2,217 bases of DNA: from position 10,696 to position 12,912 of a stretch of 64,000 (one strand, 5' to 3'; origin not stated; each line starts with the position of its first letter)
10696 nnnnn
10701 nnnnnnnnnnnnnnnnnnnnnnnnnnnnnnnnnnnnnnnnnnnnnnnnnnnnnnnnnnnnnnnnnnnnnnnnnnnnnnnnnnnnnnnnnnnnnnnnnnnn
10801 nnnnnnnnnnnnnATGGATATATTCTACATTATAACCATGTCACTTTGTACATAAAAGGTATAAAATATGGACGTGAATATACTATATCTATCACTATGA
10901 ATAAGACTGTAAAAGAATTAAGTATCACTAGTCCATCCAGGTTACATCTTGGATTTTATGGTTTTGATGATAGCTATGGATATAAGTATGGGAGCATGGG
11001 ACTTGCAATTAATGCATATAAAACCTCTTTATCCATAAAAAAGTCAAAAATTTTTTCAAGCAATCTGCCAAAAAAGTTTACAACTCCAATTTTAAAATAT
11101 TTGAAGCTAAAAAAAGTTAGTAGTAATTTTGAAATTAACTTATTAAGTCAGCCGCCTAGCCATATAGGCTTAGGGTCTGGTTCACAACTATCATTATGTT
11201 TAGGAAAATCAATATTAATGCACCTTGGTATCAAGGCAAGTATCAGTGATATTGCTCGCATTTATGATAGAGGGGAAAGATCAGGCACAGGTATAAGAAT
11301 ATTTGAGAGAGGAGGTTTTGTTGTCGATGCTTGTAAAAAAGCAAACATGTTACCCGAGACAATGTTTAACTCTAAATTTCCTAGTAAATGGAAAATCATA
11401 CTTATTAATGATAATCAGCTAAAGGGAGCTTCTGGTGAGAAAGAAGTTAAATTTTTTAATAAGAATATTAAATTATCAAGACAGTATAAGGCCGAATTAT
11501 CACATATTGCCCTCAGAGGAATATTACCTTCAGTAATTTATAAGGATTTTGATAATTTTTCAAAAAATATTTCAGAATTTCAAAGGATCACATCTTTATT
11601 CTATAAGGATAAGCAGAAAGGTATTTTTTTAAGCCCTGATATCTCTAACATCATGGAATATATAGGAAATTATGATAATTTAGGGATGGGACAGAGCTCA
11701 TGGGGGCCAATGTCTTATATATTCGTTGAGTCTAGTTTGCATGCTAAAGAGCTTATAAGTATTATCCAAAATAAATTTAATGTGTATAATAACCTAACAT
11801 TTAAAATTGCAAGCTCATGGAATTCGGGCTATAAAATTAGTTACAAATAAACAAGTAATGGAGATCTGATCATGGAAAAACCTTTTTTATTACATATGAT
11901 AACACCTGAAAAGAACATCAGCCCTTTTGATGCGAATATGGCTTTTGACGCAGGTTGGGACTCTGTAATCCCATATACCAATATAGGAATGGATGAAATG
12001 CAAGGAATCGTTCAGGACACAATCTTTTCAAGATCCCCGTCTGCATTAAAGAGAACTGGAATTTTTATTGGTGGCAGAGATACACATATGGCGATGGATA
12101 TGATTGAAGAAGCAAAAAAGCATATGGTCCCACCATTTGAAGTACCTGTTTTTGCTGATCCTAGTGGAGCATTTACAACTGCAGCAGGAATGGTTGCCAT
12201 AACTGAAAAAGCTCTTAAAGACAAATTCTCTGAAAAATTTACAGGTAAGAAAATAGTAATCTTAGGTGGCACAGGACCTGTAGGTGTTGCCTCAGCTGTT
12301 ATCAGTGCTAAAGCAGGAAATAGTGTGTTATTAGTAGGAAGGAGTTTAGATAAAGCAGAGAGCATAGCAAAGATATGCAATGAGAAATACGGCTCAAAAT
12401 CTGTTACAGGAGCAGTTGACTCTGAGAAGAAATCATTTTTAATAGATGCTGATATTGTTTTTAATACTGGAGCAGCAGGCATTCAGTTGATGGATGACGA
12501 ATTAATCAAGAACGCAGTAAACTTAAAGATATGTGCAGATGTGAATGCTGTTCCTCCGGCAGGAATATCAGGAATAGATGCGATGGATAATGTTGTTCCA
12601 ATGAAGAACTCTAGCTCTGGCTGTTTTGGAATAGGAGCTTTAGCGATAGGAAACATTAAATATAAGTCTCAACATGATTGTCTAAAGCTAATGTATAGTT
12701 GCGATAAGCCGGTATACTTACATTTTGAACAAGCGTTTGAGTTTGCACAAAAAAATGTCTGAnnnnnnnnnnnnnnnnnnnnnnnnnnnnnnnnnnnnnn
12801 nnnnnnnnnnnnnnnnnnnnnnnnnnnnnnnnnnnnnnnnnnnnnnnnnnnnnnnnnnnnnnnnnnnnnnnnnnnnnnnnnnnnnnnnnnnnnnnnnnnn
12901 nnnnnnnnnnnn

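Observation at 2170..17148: Methanethiol oxidase physically abuts the formaldehyde-oxidation (Fae/H4MPT/Fhc) island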

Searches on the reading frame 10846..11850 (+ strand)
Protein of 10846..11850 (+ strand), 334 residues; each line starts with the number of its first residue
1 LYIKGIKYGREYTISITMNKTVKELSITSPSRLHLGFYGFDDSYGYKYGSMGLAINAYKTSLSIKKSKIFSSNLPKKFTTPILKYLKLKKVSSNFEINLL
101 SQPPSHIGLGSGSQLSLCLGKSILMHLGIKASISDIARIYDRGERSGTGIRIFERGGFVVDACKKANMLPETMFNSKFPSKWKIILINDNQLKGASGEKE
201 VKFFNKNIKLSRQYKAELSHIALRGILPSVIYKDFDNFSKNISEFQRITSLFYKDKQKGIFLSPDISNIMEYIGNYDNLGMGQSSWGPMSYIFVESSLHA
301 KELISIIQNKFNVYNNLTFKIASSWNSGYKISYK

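Call 3: search_protein_families(library=pfam, proteins=[window:10846-11850:+])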
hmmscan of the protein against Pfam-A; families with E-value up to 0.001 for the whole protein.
window:10846-11850:+ (334 aa): 2 families
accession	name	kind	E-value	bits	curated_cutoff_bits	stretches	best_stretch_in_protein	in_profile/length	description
PF00288.32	GHMP_kinases_N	-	9.7e-06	26.2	22.3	1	84-145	8-68/87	GHMP kinases N terminal domain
PF08544.19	GHMP_kinases_C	-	0.0001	23.1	21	1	233-311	8-83/85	GHMP kinases C terminal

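Call 6: search_protein_families(library=ncbifam, proteins=[window:10846-11850:+])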
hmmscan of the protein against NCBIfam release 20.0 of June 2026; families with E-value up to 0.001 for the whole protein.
window:10846-11850:+ (334 aa): 2 families
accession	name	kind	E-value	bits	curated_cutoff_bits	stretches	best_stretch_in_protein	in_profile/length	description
NF040726.1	BetaRFA-P_synth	equivalog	4.3e-43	147.7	328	1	26-330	2-326/327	beta-ribofuranosylaminobenzene 5'-phosphate synthase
TIGR00144.1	beta_RFAP_syn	subfamily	2.5e-36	125.5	113.5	1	25-314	1-305/325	beta-ribofuranosylaminobenzene 5'-phosphate synthase family protein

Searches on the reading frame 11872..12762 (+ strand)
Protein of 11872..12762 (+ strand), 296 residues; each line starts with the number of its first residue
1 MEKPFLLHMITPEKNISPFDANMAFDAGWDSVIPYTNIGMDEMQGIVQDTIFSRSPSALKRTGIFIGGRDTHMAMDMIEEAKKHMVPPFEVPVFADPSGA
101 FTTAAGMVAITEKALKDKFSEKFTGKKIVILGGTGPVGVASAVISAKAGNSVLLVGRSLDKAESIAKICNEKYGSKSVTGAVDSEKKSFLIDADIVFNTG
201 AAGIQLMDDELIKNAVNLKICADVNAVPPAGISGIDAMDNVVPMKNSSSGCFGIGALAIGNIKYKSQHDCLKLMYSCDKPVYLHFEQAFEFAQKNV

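Call 4: search_protein_families(library=pfam, proteins=[window:11872-12762:+])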
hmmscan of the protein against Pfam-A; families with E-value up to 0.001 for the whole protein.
window:11872-12762:+ (296 aa): 2 families
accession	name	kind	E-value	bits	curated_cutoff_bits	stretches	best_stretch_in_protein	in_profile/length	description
PF09176.16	Mpt_N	-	4.8e-35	120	27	1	18-98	1-81/81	Methylene-tetrahydromethanopterin dehydrogenase, N-terminal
PF01488.26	Shikimate_DH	-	0.00048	20.6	24.3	1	117-218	5-101/138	Shikimate / quinate 5-dehydrogenase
